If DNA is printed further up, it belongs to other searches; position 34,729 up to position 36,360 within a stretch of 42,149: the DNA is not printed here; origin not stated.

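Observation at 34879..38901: Translationally coupled triplet of PMT-like (GT39-type) transferases: a candidate archaeal protein O-glycosylation machine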

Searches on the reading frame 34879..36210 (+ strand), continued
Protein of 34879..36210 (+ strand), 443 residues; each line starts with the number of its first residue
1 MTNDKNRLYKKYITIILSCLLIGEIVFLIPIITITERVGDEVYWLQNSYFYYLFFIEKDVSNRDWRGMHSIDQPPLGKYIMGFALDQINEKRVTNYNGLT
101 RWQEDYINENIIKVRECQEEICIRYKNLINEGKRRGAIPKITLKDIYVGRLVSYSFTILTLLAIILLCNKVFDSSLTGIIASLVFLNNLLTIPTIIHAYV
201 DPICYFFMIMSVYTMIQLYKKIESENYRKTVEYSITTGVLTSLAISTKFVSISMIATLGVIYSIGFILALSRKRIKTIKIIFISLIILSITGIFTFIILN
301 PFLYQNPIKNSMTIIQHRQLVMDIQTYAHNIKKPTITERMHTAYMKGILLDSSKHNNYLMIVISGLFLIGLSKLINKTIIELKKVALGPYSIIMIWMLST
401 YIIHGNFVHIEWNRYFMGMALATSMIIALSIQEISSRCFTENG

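Call 34: search_solved_structures(query=A3, max_evalue=1, show_alignments=4)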
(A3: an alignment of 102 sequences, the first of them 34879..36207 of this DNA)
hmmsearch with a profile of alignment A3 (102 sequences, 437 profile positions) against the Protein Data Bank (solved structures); distinct sequences matched with E-value up to 1: 6.
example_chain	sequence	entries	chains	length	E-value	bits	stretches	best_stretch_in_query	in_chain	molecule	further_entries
6p25_B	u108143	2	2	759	2.3e-13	52.9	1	102-280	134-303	Dolichyl-phosphate-mannose--protein mannosyltransferase 2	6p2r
6p25_A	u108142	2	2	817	6.3e-13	51.5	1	118-276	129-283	Dolichyl-phosphate-mannose--protein mannosyltransferase 1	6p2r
9i5k_A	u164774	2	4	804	2.1e-09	39.9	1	117-272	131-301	Dolichyl-phosphate-mannose--protein mannosyltransferase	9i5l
8p49_A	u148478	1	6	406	0.23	13.4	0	280-352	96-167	Q8U0N8 protein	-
7xk3_D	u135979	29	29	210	0.4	12.6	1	217-287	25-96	Na(+)-translocating NADH-quinone reductase subunit D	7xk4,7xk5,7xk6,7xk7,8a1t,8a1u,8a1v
7zc6_E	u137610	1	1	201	0.93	11.4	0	136-205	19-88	RnfE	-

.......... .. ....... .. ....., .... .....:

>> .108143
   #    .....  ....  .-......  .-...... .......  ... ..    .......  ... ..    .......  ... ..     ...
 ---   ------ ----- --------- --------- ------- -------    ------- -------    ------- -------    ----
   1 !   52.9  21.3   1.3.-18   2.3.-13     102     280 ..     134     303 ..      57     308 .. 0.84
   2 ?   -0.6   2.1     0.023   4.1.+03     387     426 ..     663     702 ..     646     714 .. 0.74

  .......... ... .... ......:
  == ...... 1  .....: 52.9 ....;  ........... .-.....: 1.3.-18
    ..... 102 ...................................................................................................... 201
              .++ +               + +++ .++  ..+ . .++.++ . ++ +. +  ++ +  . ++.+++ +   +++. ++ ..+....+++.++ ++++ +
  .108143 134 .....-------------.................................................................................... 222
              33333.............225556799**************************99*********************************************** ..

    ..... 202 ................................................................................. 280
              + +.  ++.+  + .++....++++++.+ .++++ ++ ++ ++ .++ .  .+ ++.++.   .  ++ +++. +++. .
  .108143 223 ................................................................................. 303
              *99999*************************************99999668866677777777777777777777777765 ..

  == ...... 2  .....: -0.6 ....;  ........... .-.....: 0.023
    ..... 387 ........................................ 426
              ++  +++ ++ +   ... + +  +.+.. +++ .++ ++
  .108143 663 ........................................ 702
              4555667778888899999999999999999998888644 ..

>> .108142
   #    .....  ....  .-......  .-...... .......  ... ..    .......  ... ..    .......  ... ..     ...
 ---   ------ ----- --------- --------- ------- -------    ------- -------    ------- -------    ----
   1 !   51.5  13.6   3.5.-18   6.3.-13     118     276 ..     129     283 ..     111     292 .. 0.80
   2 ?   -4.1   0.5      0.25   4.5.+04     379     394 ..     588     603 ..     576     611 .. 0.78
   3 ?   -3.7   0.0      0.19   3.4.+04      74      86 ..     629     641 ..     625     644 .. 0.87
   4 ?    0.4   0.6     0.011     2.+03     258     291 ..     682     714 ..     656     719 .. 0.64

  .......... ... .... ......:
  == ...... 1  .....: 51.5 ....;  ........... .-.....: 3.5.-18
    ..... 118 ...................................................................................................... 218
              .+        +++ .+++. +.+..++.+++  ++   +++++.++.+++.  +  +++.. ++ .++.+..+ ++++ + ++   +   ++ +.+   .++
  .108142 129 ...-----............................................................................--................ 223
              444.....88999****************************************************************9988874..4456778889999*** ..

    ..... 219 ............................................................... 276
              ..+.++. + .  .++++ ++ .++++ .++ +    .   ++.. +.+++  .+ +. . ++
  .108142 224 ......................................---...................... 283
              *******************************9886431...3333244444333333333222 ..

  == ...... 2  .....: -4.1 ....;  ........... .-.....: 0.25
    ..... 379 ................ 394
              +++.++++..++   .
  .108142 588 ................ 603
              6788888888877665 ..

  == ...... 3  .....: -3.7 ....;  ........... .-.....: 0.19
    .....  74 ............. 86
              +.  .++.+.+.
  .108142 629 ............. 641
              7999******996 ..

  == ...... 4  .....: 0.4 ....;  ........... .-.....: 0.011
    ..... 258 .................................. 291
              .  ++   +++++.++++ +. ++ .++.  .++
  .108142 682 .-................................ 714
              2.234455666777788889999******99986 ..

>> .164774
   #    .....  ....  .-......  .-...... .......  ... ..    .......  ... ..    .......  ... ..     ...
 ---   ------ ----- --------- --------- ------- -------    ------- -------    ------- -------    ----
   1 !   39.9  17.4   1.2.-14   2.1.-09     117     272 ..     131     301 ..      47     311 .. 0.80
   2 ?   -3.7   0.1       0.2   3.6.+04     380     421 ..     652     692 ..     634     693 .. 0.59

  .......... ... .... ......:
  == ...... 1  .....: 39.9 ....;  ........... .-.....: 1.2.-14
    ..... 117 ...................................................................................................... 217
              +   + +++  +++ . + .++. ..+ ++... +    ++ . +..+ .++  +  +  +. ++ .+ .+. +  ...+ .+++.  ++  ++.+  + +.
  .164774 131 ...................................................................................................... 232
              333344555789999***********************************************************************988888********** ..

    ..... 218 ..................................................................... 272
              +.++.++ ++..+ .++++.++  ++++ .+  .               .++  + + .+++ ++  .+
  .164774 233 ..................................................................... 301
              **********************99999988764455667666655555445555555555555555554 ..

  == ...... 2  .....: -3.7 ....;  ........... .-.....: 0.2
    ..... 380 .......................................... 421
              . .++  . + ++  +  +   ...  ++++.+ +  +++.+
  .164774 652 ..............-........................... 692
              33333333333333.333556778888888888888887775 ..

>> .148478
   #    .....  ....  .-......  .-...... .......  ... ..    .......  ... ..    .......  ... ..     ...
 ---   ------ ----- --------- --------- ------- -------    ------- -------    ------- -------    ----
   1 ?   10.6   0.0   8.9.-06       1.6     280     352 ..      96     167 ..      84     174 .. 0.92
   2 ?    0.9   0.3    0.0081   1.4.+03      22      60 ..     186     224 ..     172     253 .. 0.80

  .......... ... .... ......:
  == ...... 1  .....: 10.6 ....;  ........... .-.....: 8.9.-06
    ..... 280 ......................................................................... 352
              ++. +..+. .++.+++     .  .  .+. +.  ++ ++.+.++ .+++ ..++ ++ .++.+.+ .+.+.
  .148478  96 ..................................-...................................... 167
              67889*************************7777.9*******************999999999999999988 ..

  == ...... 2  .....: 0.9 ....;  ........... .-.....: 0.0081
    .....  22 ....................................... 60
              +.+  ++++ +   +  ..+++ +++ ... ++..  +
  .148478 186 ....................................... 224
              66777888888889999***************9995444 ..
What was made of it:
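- On GT39 protein O-mannosyltransferase (PMT): K248 (132/133) aligns with their S-x-K Lys (call 34). It aligns with PMT ............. only below threshold (call 34, domain 2).
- On GT83 ArnT / Pfam PMT_2: ArnT is absent from the profile search of solved structures at E<=1 (call 34).
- Closest known: Protein O-mannosyltransferases, CAZy GT39. Same: PMTs are the only solved relatives detectable by sequence profile (call 34). The Asp of the 'LLD' segment and the Lys of the 'S/T-K' segment are conserved (call 34).
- Closest known: ArnT / GT83 and the wider Pfam PMT_2. Different: ArnT is not found by the family profile at E<=1 (call 34).
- The family profile hits only PMTs among solved structures (call 34). 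D201 aligns with the conserved Asp of the PMT 'R-x-I-L-L-D' segment, and K248 aligns with the PMT 'S-x-K' Lys (call 34). The family has W-x-R-Y instead, and that aligns with PMTs only below threshold (call 34). By sequence, only PMTs are detectable among solved GT-Cs; ArnT is not (call 34).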

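Call 37: search_protein_families(library=pfam, proteins=[L004:4024-5862:-, L004:6119-7042:+, L004:7054-7983:+, L004:9426-9917:-, L004:10388-11314:+, L004:11415-12623:+, L004:12637-14019:+, L004:14072-15274:+, L004:2717-3946:+, L004:1385-2560:+], max_evalue=0.001)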
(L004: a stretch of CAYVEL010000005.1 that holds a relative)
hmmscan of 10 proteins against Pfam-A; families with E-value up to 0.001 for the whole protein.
L004:4024-5862:- (613 aa): 4 families
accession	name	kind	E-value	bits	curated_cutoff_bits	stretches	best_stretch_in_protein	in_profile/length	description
PF00005.33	ABC_tran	-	1.1e-34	120.3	25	1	390-541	2-137/137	ABC transporter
PF00664.28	ABC_membrane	-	2.2e-19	70.7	28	1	28-297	1-272/274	ABC transporter transmembrane region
PF02463.25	SMC_N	-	8.4e-07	29.1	40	1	426-584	107-212/220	RecF/RecN/SMC N terminal domain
PF06414.18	Zeta_toxin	-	3.9e-05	23.6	22.3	1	396-439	13-56/199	Zeta toxin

L004:6119-7042:+ (308 aa): 9 families
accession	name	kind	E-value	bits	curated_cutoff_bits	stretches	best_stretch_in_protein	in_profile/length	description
PF07992.20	Pyr_redox_2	-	9.7e-42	143.8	26.1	1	3-291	1-288/291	Pyridine nucleotide-disulphide oxidoreductase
PF13738.12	Pyr_redox_3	-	1.2e-23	84.3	30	1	72-277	93-305/305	Pyridine nucleotide-disulphide oxidoreductase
PF00070.33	Pyr_redox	-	1.5e-12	48.3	22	1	148-211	2-70/82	Pyridine nucleotide-disulphide oxidoreductase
PF00890.30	FAD_binding_2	-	2.5e-08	34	20.4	1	4-70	1-67/414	FAD binding domain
PF03486.20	HI0933_like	-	3.3e-08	33.7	50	0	4-33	2-31/244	HI0933-like protein Rossmann domain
PF01134.28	GIDA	-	7.9e-07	28.9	22.1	0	4-36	1-33/391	Glucose inhibited division protein A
PF12831.13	FAD_oxidored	-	5.2e-06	26.5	27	1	4-33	1-30/416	FAD dependent oxidoreductase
PF01946.23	Thi4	-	0.0001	22.1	26.2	0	3-33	18-49/235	Thi4 family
PF01266.30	DAO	-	0.00063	19.8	27.9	0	4-37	1-35/353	FAD dependent oxidoreductase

L004:7054-7983:+ (310 aa): 3 families
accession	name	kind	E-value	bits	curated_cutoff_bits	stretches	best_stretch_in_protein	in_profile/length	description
PF00535.33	Glycos_transf_2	-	1.1e-35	123.5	23.3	1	9-171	1-167/168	Glycosyl transferase family 2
PF10111.15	Glyco_tranf_2_2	-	1.4e-06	28.5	27.3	1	9-108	1-100/276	Glycosyltransferase like family 2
PF13641.12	Glyco_tranf_2_3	-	1.4e-05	25.6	27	1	8-121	3-119/230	Glycosyltransferase like family 2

L004:9426-9917:- (164 aa): 0 families

L004:10388-11314:+ (309 aa): 0 families

L004:11415-12623:+ (403 aa): 0 families

L004:12637-14019:+ (461 aa): 2 families
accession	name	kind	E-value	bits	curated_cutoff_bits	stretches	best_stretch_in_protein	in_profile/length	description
PF16192.10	PMT_4TMC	-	4.9e-48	163.7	32.4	1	266-460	1-202/202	C-terminal four TMM region of protein-O-mannosyltransferase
PF02366.24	PMT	-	7e-38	131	22.7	1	4-204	1-204/245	Dolichyl-phosphate-mannose-protein mannosyltransferase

L004:14072-15274:+ (401 aa): 0 families

L004:2717-3946:+ (410 aa): 3 families
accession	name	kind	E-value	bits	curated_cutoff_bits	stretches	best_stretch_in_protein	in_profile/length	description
PF00091.31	Tubulin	-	1.4e-45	156.3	33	1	13-173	1-189/190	Tubulin/FtsZ family, GTPase domain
PF12327.13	FtsZ_C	-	1.3e-32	112.3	27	1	222-316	1-94/95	FtsZ family, C-terminal domain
PF13809.12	Tubulin_2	-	5.1e-06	26.4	27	0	81-154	138-228/356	Tubulin like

L004:1385-2560:+ (392 aa): 3 families
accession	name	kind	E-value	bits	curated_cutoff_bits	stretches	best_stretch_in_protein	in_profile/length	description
PF14450.12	FtsA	-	3.1e-23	82.9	31.8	1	212-356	2-127/127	Cell division protein FtsA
PF02491.25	SHS2_FTSA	-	8.8e-10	39.3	25.4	1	87-166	4-79/79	SHS2 domain inserted in FTSA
PF11104.14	PilM_2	-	4.7e-08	32.8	27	1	8-333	1-303/340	Type IV pilus assembly protein PilM;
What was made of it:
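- On GT39 protein O-mannosyltransferase (PMT): A genuine bacterial PMT in L004 scores 163.7 bits (call 37).
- Closest known: Protein O-mannosyltransferases, CAZy GT39. Different: The family coexists with a genuine PMT in one genome (call 37).
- A genuine PMT coexists with a family member in one Saccharibacteria genome (call 37), so the two are not interchangeable.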

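Call 38: search_protein_families(library=pfam, proteins=[L005:929-2746:+, L005:2760-4307:+, L005:6299-6814:+, L005:7188-7868:+, L005:9702-11138:+, L005:11089-12177:+, L005:12375-13220:+, L005:13338-14966:+, L005:14985-16136:+, L001:2005-3039:+], max_evalue=0.001)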
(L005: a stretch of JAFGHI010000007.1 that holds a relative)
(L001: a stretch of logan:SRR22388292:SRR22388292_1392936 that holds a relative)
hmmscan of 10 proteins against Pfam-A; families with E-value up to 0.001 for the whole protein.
L005:929-2746:+ (606 aa): 3 families
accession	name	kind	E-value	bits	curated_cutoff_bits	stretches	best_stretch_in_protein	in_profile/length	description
PF00128.31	Alpha-amylase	-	1.1e-92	312.1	22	1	59-499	5-444/446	Alpha amylase, catalytic domain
PF16657.11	Malt_amylase_C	-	7.7e-27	93.6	27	1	501-578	1-75/75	Maltogenic Amylase, C-terminal domain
PF23915.1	SusG_C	-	2.4e-05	25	27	1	513-543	1-31/62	Alpha-amylase SusG C-terminal domain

L005:2760-4307:+ (516 aa): 0 families

L005:6299-6814:+ (172 aa): 2 families
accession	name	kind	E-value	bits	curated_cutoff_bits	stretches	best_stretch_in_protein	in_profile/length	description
PF18955.5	DUF5698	-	1e-20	74.3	27.5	1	23-80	1-58/58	Domain of unknown function (DUF5698)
PF10035.14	DUF2179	-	5.3e-10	39.4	22.8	1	113-165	1-55/55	Uncharacterized protein conserved in bacteria (DUF2179)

L005:7188-7868:+ (227 aa): 2 families
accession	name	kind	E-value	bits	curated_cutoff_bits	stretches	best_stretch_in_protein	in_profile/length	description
PF13489.12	Methyltransf_23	-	2e-06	28.1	27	1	21-155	17-152/164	Methyltransferase domain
PF08242.18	Methyltransf_12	-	0.00043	21.4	30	1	30-124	2-98/98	Methyltransferase domain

L005:9702-11138:+ (479 aa): 1 family
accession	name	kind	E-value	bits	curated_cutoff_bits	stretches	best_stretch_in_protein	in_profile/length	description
PF03062.24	MBOAT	-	1.3e-24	87.6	27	1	46-376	22-327/337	MBOAT, membrane-bound O-acyltransferase family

L005:11089-12177:+ (363 aa): 1 family
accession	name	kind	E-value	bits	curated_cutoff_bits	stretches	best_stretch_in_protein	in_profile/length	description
PF16822.11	ALGX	-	1e-08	35.6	26.5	1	216-352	2-132/268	SGNH hydrolase-like domain, acetyltransferase AlgX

L005:12375-13220:+ (282 aa): 1 family
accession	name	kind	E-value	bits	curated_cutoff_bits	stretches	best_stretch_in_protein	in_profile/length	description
PF16537.11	T2SSB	-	0.00076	19.5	28.4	0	40-87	4-51/60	Type II secretion system protein B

L005:13338-14966:+ (543 aa): 1 family
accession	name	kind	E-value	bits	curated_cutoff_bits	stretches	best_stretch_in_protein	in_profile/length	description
PF04773.18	FecR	-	6.1e-05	23.8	24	1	69-162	3-96/97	FecR protein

L005:14985-16136:+ (384 aa): 1 family
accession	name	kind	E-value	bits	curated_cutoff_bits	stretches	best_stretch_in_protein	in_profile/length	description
PF13472.12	Lipase_GDSL_2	-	9.8e-08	33.1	32.9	1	100-180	1-81/178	GDSL-like Lipase/Acylhydrolase family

L001:2005-3039:+ (345 aa): 2 families
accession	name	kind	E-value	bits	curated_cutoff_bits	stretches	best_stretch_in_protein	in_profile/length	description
PF13440.11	Polysacc_synt_3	-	2.2e-85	286.9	23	1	58-345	1-288/293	Polysaccharide biosynthesis protein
PF01943.22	Polysacc_synt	-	1.4e-37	130.1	28.2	1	35-301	2-274/274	Polysaccharide biosynthesis protein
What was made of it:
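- L001 has a Wzx-type flippase next to the family gene, and L005 has an MBOAT plus AlgX pair (call 38).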

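Call 41: search_protein_families(library=pfam, proteins=[P0022, P0040, P0091, P0032, P0029, P0080, P0095, P0104, P0127, P0056], max_evalue=0.001)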
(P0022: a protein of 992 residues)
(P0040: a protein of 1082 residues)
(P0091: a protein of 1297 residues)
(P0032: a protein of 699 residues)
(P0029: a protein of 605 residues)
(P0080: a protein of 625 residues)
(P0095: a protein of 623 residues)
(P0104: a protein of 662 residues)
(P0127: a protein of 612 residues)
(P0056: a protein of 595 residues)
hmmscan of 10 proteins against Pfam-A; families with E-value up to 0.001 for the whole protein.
P0022 (992 aa): 0 families

P0040 (1082 aa): 1 family
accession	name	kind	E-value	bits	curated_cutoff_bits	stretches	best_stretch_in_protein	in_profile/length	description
PF13231.12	PMT_2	-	1.3e-08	35.7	26.1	1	770-932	1-158/160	Dolichyl-phosphate-mannose-protein mannosyltransferase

P0091 (1297 aa): 3 families
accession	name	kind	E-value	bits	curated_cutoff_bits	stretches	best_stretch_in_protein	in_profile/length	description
PF00933.27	Glyco_hydro_3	-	9.1e-54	183.4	27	1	951-1294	2-315/316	Glycosyl hydrolase family 3 N terminal domain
PF13231.12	PMT_2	-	1.2e-17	65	26.1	1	525-668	15-158/160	Dolichyl-phosphate-mannose-protein mannosyltransferase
PF02366.24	PMT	-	7.4e-10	39.2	22.7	1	533-644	84-205/245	Dolichyl-phosphate-mannose-protein mannosyltransferase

P0032 (699 aa): 1 family
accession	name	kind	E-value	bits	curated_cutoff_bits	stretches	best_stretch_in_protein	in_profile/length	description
PF02366.24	PMT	-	4.6e-06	26.8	22.7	1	363-537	72-234/245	Dolichyl-phosphate-mannose-protein mannosyltransferase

P0029 (605 aa): 1 family
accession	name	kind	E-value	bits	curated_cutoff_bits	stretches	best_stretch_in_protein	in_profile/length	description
PF02366.24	PMT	-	7e-08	32.8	22.7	1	253-395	77-205/245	Dolichyl-phosphate-mannose-protein mannosyltransferase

P0080 (625 aa): 1 family
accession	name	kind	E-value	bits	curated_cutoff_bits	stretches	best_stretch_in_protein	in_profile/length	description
PF02366.24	PMT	-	2.6e-11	44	22.7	1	60-286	37-236/245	Dolichyl-phosphate-mannose-protein mannosyltransferase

P0095 (623 aa): 2 families
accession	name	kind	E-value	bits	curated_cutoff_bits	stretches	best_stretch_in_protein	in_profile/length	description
PF02366.24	PMT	-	3.8e-07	30.3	22.7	1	112-286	76-234/245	Dolichyl-phosphate-mannose-protein mannosyltransferase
PF13231.12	PMT_2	-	4e-05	24.3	26.1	1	111-192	14-95/160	Dolichyl-phosphate-mannose-protein mannosyltransferase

P0104 (662 aa): 0 families

P0127 (612 aa): 2 families
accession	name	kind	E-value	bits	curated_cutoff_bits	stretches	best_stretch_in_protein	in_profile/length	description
PF02366.24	PMT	-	1.9e-05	24.8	22.7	1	103-244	65-194/245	Dolichyl-phosphate-mannose-protein mannosyltransferase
PF13231.12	PMT_2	-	0.00035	21.2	26.1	1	121-184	23-86/160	Dolichyl-phosphate-mannose-protein mannosyltransferase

P0056 (595 aa): 0 families
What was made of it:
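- P0040 and P0091 are fused to PMT_2 domains, and P0091 also to GH3 (call 41). P0040 and P0091 are fusions with PMT_2 GT-Cs, and P0091 also with GH3 (call 41).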

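Call 53: find_related_loci(query=A4, collection=metagenome_contigs, flank=8000)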
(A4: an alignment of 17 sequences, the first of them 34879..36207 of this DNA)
Query A4 (443 aa) in metagenome_contigs; peptide patterns used: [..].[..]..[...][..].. (x = any residue, [..] = any of these).
14 stretches matched a pattern; 7 encode a relative of the query (tblastn E <= 1e-3); 7 distinct loci.
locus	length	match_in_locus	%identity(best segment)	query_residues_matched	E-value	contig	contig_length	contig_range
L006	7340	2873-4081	25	40-433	2e-45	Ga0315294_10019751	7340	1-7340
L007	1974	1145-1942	32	8-262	2e-39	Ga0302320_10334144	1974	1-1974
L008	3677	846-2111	27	40-434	5e-38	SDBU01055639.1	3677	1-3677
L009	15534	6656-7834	27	39-439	1e-34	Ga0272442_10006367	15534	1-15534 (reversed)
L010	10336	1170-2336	24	39-434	2e-29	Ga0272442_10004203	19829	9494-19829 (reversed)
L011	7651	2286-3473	25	39-439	1e-28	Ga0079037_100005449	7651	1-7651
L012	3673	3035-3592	22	40-252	7e-6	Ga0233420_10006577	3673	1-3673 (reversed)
